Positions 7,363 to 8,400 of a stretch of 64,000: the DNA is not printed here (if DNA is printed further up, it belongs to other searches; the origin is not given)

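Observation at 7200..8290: AT-rich ~1.1-kb insertion carrying a 56-aa basic ORF and a 3-TM orphan protein inside the glycosylation cluster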

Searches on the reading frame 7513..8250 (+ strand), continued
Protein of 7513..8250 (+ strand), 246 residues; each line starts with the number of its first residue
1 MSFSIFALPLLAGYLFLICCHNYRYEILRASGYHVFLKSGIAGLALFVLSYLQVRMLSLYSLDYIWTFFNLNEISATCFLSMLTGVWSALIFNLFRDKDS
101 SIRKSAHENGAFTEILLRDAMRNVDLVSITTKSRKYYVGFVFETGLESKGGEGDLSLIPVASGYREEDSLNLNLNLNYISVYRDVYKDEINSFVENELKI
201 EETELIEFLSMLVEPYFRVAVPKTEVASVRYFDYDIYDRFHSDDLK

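Call 54: search_protein_families(library=pfam, alignment_id=A4, max_evalue=0.00001)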
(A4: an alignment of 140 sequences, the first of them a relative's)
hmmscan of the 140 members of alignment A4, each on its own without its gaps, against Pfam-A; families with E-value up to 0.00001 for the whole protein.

A. member 1, L039:7395-7739:+ (115 aa): 0 families

B. families by the number of members that match (of 140 scanned): 99 families (the first 25 are shown)
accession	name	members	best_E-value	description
PF13609.12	Porin_4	4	1.1e-18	Gram-negative porin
PF04851.21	ResIII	4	2.2e-16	Type III restriction enzyme, res subunit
PF00270.35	DEAD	4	1.7e-11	DEAD/DEAH box helicase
PF02384.22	N6_Mtase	3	8.3e-59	N-6 DNA Methylase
PF00465.25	Fe-ADH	3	5.5e-46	Iron-containing alcohol dehydrogenase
PF13685.12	Fe-ADH_2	3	5.4e-13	Iron-containing alcohol dehydrogenase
PF00267.27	Porin_1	3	3.2e-12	Gram-negative porin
PF01761.26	DHQ_synthase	2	2.5e-47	3-dehydroquinate synthase N-terminal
PF24621.2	DHQS_C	2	5.7e-45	3-dehydroquinate synthase C-terminal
PF01420.25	Methylase_S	2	2.3e-38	Type I restriction modification DNA specificity domain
PF18766.7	SWI2_SNF2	2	1.4e-25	SWI2/SNF2 ATPase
PF13304.12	AAA_21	2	3.5e-23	AAA domain, putative AbiEii toxin, Type IV TA system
PF01609.27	DDE_Tnp_1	2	1e-17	Transposase DDE domain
PF04313.20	HSDR_N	2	1.7e-13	Type I restriction enzyme R protein N terminus (HSDR_N)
PF22679.2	T1R_D3-like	2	1.9e-12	Type I restriction enzyme subunit R domain 3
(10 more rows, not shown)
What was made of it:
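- Many MAG contexts are ordinary metabolic or porin genes (call 54).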

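Call 55: search_protein_families(library=padloc, alignment_id=A4, max_evalue=0.00001)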
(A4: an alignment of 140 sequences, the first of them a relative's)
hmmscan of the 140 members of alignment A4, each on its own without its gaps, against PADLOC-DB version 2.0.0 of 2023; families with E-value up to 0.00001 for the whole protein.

A. member 1, L039:7395-7739:+ (115 aa): 0 families

B. families by the number of members that match (of 140 scanned): 288 families (the first 25 are shown)
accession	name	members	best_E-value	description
PDLC03021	MTase_I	3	2.3e-94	Type I methyltransferase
PDLC03025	MTase_I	3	7.6e-49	Type I methyltransferase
PDLC04134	mad2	3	2.1e-32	mads_2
PDLC04135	mad3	3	5.2e-22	mads_3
PDLC03029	MTase_I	2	1.5e-273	Type I methyltransferase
PDLC03072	Specificity_I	2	7.3e-76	Type I specificity subunit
PDLC03105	Specificity_I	2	6.3e-69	Type I specificity subunit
PDLC03194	Specificity_I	2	3.3e-63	Type I specificity subunit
PDLC03026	MTase_I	2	6.2e-58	Type I methyltransferase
PDLC03090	Specificity_I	2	1.2e-49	Type I specificity subunit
PDLC04137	mad5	2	1.4e-46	mads_5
PDLC03119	Specificity_I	2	4.2e-46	Type I specificity subunit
PDLC03031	MTase_I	2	3.2e-44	Type I methyltransferase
PDLC03597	REase_MTase_IIG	2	1.5e-43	Type IIG restriction enzyme-methyltransferase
PDLC03022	MTase_I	2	1.3e-39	Type I methyltransferase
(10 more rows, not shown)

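Call 56: find_encoding_contigs(protein=P0012, flank=10000, max_places=2)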
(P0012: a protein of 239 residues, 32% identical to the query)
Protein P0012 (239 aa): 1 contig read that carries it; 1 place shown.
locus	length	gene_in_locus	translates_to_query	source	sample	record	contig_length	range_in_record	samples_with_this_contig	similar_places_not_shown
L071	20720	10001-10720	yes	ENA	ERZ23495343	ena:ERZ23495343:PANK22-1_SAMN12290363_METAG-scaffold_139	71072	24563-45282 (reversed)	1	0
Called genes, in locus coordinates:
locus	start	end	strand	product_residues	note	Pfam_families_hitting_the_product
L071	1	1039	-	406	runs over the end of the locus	PF13191:AAA_16, PF20703:nSTAND1 (faint), PF01637:ATPase_2 (weak), PF13401:AAA_22 (faint)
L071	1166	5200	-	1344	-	PF02384:N6_Mtase (faint), PF07669:Eco57I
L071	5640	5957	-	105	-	-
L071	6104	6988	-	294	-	PF05721:PhyH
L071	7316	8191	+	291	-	PF22622:MFE-2_hydrat-2_N, PF01575:MaoC_dehydratas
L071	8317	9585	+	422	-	PF01554:MatE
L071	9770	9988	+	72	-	-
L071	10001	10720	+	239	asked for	-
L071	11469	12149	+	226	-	PF08238:Sel1 (faint)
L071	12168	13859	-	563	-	PF01839:FG-GAP (faint), PF13517:FG-GAP_3, PF07593:UnbV_ASPIC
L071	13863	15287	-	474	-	PF13176:TPR_7 (faint), PF13428:TPR_14 (faint), PF13431:TPR_17 (faint), PF00515:TPR_1 (faint), PF14559:TPR_19, PF13432:TPR_16 (weak), PF14559:TPR_19 (weak), PF13424:TPR_12 (weak), +11 more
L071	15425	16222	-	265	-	-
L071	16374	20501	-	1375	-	PF07715:Plug, PF00593:TonB_dep_Rec_b-barrel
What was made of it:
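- One other copy (L071) also follows a MatE-family transporter (call 56).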

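Call 57: find_encoding_contigs(protein=P0015, flank=10000, max_places=2)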
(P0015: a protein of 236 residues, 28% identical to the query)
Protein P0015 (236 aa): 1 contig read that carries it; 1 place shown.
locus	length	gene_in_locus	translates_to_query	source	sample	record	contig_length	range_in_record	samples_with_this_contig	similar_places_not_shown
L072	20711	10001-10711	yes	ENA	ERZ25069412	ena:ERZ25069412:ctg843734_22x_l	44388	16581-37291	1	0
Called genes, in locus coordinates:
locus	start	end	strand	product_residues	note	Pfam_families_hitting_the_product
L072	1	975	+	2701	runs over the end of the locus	PF03160:Calx-beta, PF17766:fn3_6 (faint)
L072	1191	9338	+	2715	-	PF22067:Cep192_D3 (faint), PF17766:fn3_6 (faint)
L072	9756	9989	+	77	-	-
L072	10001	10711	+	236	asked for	-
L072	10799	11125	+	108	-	-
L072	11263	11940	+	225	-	-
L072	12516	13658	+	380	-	PF00196:GerE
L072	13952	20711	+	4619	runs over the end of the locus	?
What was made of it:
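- Many MAG contexts are housekeeping or adhesin genes (calls 54, 57).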

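Call 58: find_encoding_contigs(protein=P0008, flank=10000, max_places=2)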
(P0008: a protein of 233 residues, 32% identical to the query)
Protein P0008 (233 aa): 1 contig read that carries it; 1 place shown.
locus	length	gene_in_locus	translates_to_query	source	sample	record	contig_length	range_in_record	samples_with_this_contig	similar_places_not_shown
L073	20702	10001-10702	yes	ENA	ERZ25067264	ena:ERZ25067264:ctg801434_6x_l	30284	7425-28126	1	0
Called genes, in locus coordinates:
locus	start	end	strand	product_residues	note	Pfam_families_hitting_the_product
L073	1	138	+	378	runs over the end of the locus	PF01548:DEDD_Tnp_IS110, PF02371:Transposase_20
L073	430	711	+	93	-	-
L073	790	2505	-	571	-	-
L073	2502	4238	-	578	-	-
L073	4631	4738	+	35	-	-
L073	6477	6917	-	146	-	-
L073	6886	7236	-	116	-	-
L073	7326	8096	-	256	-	-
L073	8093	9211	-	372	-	PF00069:Pkinase, PF07714:PK_Tyr_Ser-Thr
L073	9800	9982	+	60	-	-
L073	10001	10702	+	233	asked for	-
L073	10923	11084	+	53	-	-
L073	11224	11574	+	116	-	PF00872:Transposase_mut (weak)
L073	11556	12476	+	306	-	PF00872:Transposase_mut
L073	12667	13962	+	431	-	-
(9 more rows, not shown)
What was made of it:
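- It occurs in a MAG island with two AbiEi/AbiEii pairs and transposases (call 58), and near Type I R-M genes in several MAGs (calls 54, 55).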

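Call 59: search_protein_families(library=padloc, proteins=[L004:5001-5843:+, L005:5001-5840:+, L004:4825-4998:+, L005:4783-4998:+, P0005, P0012, P0015, L005:5853-6059:+, L005:6059-7489:+], max_evalue=1)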
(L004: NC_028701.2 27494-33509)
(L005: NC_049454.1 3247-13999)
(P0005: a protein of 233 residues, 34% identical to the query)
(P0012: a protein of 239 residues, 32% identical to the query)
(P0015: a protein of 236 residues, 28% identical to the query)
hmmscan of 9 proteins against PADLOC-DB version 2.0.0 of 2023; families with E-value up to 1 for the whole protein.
L004:5001-5843:+ (281 aa): 0 families

L005:5001-5840:+ (280 aa): 0 families

L004:4825-4998:+ (58 aa): 0 families

L005:4783-4998:+ (72 aa): 0 families

P0005 (233 aa): 0 families

P0012 (239 aa): 0 families

P0015 (236 aa): 0 families

L005:5853-6059:+ (69 aa): 0 families

L005:6059-7489:+ (477 aa): 5 families
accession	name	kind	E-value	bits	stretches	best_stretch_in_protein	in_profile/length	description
PDLC03957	bSEFIR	-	6.9e-103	343.6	1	3-475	38-384/412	-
PDLC02421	Aga_TIR-PNTD1-PNTD2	-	2.1e-05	21.8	1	20-131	18-118/430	Class I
PDLC02403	Aga_TIR-PNTD1-PNTD2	-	6.6e-05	20.1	1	24-131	21-117/443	Class I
PDLC02012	SAVED5--SAVED_TIR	-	8.4e-05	19.8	1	5-69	15-75/404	-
PDLC05062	PDC-S66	-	0.026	12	1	6-47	151-190/282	-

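Call 60: search_protein_families(library=pfam, proteins=[L004:5001-5843:+, L005:5001-5840:+, L004:4825-4998:+, L005:4783-4998:+, P0005, P0012, P0015, L007:7789-7962:+, L021:7779-7958:+, L005:6059-7489:+], max_evalue=1)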
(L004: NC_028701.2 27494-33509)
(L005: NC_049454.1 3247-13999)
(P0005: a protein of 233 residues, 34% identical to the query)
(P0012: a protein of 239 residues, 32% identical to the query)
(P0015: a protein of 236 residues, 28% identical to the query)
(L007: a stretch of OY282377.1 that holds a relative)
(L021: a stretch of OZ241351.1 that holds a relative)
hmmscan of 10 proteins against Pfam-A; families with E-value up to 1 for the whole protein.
L004:5001-5843:+ (281 aa): 2 families
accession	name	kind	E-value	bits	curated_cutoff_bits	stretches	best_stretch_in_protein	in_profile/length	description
PF02687.27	FtsX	-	0.18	12.3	25.5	0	4-63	57-116/120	FtsX-like permease C-terminal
PF06422.18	PDR_CDR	-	0.54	10.6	20.5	0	21-58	35-72/92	CDR ABC transporter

L005:5001-5840:+ (280 aa): 4 families
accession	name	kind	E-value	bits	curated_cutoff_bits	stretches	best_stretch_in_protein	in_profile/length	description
PF20990.2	DUF2207_C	-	0.01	16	33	1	23-126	122-201/247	Predicted membrane protein (DUF2207) C-terminal domain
PF06422.18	PDR_CDR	-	0.08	13.3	20.5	1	21-50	35-64/92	CDR ABC transporter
PF20176.3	DUF6541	-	0.12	11.1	29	1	3-118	291-394/646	Family of unknown function (DUF6541)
PF18895.5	T4SS_pilin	-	0.92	10.1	26.6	0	38-109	13-63/71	Type IV secretion system pilin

L004:4825-4998:+ (58 aa): 1 family
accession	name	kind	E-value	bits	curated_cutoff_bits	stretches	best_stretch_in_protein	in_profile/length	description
PF22223.1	ATR1_N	-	0.13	12.5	27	1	20-47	10-35/50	ATR1 N-terminal domain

L005:4783-4998:+ (72 aa): 2 families
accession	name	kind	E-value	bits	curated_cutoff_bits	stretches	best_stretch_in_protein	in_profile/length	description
PF08759.17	GT-D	-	0.063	13.5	27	1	14-71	29-88/225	Glycosyltransferase GT-D fold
PF07743.18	HSCB_C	-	0.12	13.2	22.1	1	42-71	38-69/74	HSCB C-terminal oligomerisation domain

P0005 (233 aa): 1 family
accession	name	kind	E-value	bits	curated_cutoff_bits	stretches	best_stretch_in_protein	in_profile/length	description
PF14093.11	DUF4271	-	0.052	13.9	29.7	1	13-103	64-151/206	Domain of unknown function (DUF4271)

P0012 (239 aa): 2 families
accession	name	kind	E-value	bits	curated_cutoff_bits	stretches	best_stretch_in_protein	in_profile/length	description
PF19865.4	DUF6338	-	0.042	13.9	26.5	1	3-164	8-164/205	Family of unknown function (DUF6338)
PF07690.21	MFS_1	-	0.09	12.1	33.4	1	1-98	130-219/347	Major Facilitator Superfamily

P0015 (236 aa): 1 family
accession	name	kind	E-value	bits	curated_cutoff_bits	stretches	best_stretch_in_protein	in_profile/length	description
PF19865.4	DUF6338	-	0.0019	18.2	26.5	1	2-144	7-147/205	Family of unknown function (DUF6338)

L007:7789-7962:+ (58 aa): 1 family
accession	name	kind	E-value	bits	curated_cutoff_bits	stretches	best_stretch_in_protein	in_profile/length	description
PF03592.21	Terminase_2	-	0.066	14.3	26.1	1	21-49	33-62/141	Terminase small subunit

L021:7779-7958:+ (60 aa): 0 families

L005:6059-7489:+ (477 aa): 2 families
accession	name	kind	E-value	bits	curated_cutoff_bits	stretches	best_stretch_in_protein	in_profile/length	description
PF08357.16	SEFIR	-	1.5e-14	55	23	1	4-143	1-150/150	SEFIR domain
PF13676.11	TIR_2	-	2.7e-13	50.9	28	1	6-144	1-122/122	TIR domain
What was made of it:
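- Tried and rejected: Phage and MAG homologues against PADLOC and Pfam gave only weak DUF6338 hits (calls 59, 60).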

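Call 62: search_solved_structures(query=A1, max_evalue=10)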
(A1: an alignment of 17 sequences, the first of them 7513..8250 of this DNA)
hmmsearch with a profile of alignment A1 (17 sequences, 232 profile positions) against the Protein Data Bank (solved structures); distinct sequences matched with E-value up to 10: 2.
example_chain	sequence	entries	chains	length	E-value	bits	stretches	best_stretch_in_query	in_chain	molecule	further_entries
3bgy_A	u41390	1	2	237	0.38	13.6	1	175-226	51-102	Polynucleotide 5'-triphosphatase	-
2qy2_A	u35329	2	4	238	0.38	13.6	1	175-226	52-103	Probable mRNA-capping enzyme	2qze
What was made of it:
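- On MscS mechanosensitive channel: A profile search against PDB sequences found nothing relevant (call 62).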

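Call 86: fold_search(model_id=the predicted structure, library=viral)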
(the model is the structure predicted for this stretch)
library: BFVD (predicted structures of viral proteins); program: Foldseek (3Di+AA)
matches with E <= 10: 500; with E <= 0.001: 0
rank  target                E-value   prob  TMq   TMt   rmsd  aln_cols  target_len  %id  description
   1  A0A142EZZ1            2.0e-03  1.00  0.22  0.38   8.1       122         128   16  (no name in the UniProt tables at hand)
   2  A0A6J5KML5            2.1e-03  1.00  0.21  0.43   9.4       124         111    8  Uncharacterized protein [uncultured Caudovirales phage]
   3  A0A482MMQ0            5.0e-03  1.00  0.23  0.47   8.3       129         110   10  Uncharacterized protein [Burkholderia phage BcepSauron]
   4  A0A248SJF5            7.5e-03  0.99  0.22  0.42   8.3       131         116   11  (no name in the UniProt tables at hand)
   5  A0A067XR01            8.0e-03  0.99  0.21  0.28   9.8       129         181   11  (no name in the UniProt tables at hand)
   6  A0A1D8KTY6            1.3e-02  0.99  0.22  0.42   9.3       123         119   10  Uncharacterized protein [Synechococcus phage S-CAM7]
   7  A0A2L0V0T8            1.4e-02  0.99  0.22  0.42   9.4       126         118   10  Uncharacterized protein [Agrobacterium phage Atu_ph07]
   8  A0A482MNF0            1.5e-02  1.00  0.23  0.53   7.6       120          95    8  (no name in the UniProt tables at hand)
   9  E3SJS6                1.6e-02  0.99  0.21  0.48   8.2       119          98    9  Uncharacterized protein [Synechococcus phage S-ShM2]
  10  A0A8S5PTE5            1.6e-02  0.97  0.37  0.44   9.2       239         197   10  Uncharacterized protein [Siphoviridae sp. ct96x5]
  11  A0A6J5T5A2            2.1e-02  0.98  0.22  0.36   8.8       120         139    9  Uncharacterized protein [uncultured Caudovirales phage]
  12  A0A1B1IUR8            2.1e-02  0.98  0.21  0.33   9.6       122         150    8  (no name in the UniProt tables at hand)
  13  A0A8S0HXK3            2.3e-02  0.97  0.24  0.42   9.1       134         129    9  (no name in the UniProt tables at hand)
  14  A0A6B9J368            2.5e-02  1.00  0.21  0.54   5.0       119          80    9  Uncharacterized protein [Rhizobium phage RL38J1]
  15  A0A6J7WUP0            2.5e-02  0.97  0.21  0.35   9.1       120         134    7  Uncharacterized protein [uncultured Caudovirales phage]
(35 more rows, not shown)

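Call 88: search_protein_families(library=pfam, alignment_id=A7, max_evalue=0.01)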
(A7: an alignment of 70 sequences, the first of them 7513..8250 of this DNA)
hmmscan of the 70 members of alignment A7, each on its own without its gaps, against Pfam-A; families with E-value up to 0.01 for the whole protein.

A. member 1, window:7513-8250:+ (246 aa): 0 families

B. families by the number of members that match (of 70 scanned): 6 families
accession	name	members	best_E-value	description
PF19865.4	DUF6338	13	1.6e-05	Family of unknown function (DUF6338)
PF02417.20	Chromate_transp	1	0.00032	Chromate transporter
PF25187.1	Acb3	1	0.00085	CBASS inhibitor Acb3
PF23183.1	bHLH_NPAS4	1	0.0019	NPAS4 bHLH domain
PF14023.12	Bestrophin-like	1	0.007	Bestrophin-like domain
PF23600.1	DUF7139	1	0.0071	Domain of unknown function (DUF7139)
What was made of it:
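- On Pfam DUF6338 (PF19865): 13 of 70 relatives hit at E <= 0.01 (best 1.6e-5); the two whose bit scores were shown (13.9, 18.2) are below threshold (calls 60, 88).
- Closest known: PHROG phrog_3630. Same: 13 of 70 family representatives hit DUF6338, the best at E = 1.6e-5 (calls 60, 88).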

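Call 92: find_related_loci(query=A2, collection=viral_contigs, flank=6000)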
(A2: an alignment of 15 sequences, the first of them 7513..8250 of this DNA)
Query A2 (246 aa) in viral_contigs; peptide patterns used: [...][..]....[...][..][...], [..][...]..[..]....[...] (x = any residue, [..] = any of these).
42 stretches matched a pattern; 29 encode a relative of the query (tblastn E <= 1e-3); 29 distinct loci.
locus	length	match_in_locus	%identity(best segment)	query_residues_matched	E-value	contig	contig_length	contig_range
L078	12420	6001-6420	28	81-241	1e-11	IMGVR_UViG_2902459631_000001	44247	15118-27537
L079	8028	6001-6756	25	1-244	3e-10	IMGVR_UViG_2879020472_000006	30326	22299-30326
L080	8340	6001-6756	25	1-244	3e-10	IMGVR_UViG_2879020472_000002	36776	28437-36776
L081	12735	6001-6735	25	15-241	9e-10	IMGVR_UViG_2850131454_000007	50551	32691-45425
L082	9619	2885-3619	25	15-241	9e-10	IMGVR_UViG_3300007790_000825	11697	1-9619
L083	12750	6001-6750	21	3-243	2e-9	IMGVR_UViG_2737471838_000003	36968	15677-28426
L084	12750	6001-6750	21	3-243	3e-9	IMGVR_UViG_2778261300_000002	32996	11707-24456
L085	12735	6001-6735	25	15-241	5e-9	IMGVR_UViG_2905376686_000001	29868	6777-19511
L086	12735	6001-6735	25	15-241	5e-9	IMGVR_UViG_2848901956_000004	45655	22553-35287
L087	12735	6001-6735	25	15-241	5e-9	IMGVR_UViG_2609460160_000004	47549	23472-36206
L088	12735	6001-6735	25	15-241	5e-9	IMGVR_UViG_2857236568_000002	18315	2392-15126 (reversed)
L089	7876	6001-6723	23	10-242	7e-9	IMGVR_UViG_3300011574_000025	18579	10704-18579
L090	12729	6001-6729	24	10-241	6e-9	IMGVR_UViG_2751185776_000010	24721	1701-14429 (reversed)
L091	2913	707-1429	23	10-242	6e-9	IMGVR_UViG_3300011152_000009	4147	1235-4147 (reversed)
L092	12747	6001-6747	26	1-241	9e-9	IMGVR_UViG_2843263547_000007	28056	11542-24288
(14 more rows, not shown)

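Call 93: find_related_loci(query=L075:5973-6812:+, collection=viral_contigs, flank=6000)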
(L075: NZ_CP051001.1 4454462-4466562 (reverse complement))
Query L075:5973-6812:+ (280 aa) in viral_contigs; peptide patterns used: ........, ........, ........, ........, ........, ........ (x = any residue, [..] = any of these).
48 stretches matched a pattern; 41 encode a relative of the query (tblastn E <= 1e-3); 41 distinct loci.
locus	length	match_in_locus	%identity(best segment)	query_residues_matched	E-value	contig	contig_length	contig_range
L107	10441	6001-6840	100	1-280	0e+0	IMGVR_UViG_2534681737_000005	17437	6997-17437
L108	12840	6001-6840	100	1-280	0e+0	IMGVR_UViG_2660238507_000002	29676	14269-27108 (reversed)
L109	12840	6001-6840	100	1-280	0e+0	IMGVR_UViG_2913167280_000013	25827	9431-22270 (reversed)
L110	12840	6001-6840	100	1-280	0e+0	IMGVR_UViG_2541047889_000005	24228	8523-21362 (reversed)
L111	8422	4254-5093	100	1-280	0e+0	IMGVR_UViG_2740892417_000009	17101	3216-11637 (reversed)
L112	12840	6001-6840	100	1-280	0e+0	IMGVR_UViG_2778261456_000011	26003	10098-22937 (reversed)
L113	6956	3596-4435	100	1-280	0e+0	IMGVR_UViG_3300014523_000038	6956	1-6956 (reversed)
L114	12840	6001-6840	100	1-280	0e+0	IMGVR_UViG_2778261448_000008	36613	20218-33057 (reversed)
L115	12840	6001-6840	100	1-280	0e+0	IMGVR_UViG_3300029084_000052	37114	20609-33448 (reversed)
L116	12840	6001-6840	100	1-280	0e+0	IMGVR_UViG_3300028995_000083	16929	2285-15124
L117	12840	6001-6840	100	1-280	0e+0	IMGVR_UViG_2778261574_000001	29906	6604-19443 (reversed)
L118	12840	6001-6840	99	1-280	0e+0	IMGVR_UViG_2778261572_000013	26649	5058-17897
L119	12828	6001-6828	89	1-275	5e-169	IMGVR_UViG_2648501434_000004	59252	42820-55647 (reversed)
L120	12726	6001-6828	89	1-275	5e-169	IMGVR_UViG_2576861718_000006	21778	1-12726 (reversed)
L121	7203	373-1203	88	1-276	2e-166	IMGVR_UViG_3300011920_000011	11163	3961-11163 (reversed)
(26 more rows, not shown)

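Call 100: search_protein_families(library=padloc, alignment_id=A8, max_evalue=0.00001)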
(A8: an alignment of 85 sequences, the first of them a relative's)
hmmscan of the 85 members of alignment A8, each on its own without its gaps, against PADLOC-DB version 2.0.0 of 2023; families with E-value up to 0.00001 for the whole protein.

A. member 1, L078:4823-5230:+ (136 aa): 0 families

B. families by the number of members that match (of 85 scanned): 317 families (the first 25 are shown)
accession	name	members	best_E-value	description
PDLC03957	bSEFIR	4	6.9e-103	-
PDLC03229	MTase_II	3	3.9e-25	Type II methyltransferase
PDLC04157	HEC-06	2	7.6e-96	-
PDLC04154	HEC-06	2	3.6e-93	-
PDLC04155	HEC-06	2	9.6e-86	-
PDLC02695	Orf5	2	5.7e-50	Orf5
PDLC02701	Orf5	2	1.1e-38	Orf5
PDLC04151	HEC-05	2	4.7e-35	-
PDLC02686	Orf5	2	3.6e-29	Orf5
PDLC00292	PtuA1|PtuA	2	4.8e-23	AAA ATPase domain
PDLC04150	HEC-05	2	1.2e-19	-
PDLC02792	SspE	2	2.4e-18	SspE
PDLC03877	NsnA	2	7.7e-15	-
PDLC00288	PtuA1|PtuA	2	1.5e-14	AAA ATPase domain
PDLC04134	mad2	2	4.6e-13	mads_2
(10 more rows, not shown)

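Call 101: search_protein_families(library=pfam, alignment_id=A8, max_evalue=0.00001)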
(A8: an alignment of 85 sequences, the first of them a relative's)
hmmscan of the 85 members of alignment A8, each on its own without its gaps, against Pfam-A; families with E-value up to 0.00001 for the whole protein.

A. member 1, L078:4823-5230:+ (136 aa): 0 families

B. families by the number of members that match (of 85 scanned): 49 families (the first 25 are shown)
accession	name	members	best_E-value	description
PF04860.17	Phage_portal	10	2.2e-19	Phage portal protein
PF13676.11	TIR_2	4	3.6e-17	TIR domain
PF19759.4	DUF6246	3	8.1e-83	Family of unknown function (DUF6246)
PF08357.16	SEFIR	3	4e-15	SEFIR domain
PF10547.14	P22_AR_N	2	4.4e-44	P22_AR N-terminal domain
PF03235.19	GmrSD_N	2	1.1e-38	GmrSD restriction endonuclease, N-terminal domain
PF02368.24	Big_2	2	1.5e-20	Bacterial Ig-like domain (group 2)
PF12762.13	DDE_Tnp_IS1595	2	4.7e-12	ISXO2-like transposase domain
PF13643.11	DUF4145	2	4.6e-08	Domain of unknown function (DUF4145)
PF13384.12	HTH_23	2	1.4e-07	Homeodomain-like domain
PF05840.19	Phage_GPA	1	5.3e-128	Bacteriophage replication gene A protein (GPA)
PF07105.16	DUF1367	1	2.2e-96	Protein of unknown function (DUF1367)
PF06323.16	Phage_antiter_Q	1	1.5e-83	Phage antitermination protein Q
PF20155.4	TMP_3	1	4.4e-45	Tape measure protein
PF01555.25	N6_N4_Mtase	1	2e-44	DNA methylase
PF06995.16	Phage_P2_GpU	1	2.6e-44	Phage P2 GpU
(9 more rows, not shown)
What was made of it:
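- De-replicated neighbours in viral loci include bSEFIR x4, HEC-05/06, PtuA, IetA/IetS, a retron RT, SspE/GmrSD, PIN_12 and TIR (calls 59, 100, 101).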
